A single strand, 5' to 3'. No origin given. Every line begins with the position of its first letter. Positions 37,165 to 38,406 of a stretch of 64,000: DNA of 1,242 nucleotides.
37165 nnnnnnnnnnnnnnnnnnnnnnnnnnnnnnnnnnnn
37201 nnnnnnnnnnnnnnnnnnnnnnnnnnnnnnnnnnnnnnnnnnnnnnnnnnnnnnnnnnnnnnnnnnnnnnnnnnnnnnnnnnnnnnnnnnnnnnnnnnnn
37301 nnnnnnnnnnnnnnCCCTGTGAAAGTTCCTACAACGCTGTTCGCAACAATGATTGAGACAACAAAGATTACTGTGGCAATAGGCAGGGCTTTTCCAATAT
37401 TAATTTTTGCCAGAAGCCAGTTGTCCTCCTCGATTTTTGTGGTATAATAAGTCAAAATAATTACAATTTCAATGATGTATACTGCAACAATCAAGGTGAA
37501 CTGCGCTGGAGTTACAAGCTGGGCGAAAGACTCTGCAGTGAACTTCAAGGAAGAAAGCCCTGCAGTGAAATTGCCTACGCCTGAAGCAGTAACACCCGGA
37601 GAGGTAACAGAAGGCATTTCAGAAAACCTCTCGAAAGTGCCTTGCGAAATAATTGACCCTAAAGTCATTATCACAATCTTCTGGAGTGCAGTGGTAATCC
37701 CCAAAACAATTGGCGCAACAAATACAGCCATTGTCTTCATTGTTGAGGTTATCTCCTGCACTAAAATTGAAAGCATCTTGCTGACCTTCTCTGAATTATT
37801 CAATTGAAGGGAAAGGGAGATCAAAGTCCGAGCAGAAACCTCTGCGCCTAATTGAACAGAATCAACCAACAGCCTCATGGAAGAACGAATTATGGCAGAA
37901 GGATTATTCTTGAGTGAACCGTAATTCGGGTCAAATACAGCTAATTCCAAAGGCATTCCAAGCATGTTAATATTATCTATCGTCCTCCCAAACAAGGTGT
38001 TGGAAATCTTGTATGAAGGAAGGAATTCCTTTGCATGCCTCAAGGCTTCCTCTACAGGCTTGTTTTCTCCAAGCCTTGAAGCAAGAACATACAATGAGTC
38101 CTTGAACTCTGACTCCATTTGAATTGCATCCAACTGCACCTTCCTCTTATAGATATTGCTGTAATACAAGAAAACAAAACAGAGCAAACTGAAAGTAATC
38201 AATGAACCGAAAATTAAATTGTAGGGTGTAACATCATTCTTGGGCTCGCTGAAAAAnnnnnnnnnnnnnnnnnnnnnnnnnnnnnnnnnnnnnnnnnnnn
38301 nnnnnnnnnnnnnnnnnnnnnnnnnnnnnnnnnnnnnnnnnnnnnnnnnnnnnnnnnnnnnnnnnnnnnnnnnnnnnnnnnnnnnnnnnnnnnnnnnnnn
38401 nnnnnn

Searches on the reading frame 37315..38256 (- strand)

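Call 61: search_protein_families(library=pfam, proteins=[window:37315-38256:-], max_evalue=1)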
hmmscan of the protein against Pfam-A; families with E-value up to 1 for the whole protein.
seq(314 aa): 1 family
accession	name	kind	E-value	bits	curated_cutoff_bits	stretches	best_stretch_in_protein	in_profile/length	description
PF20479.3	TMEM128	-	0.16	12.9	23.9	1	253-306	42-95/124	TMEM128 protein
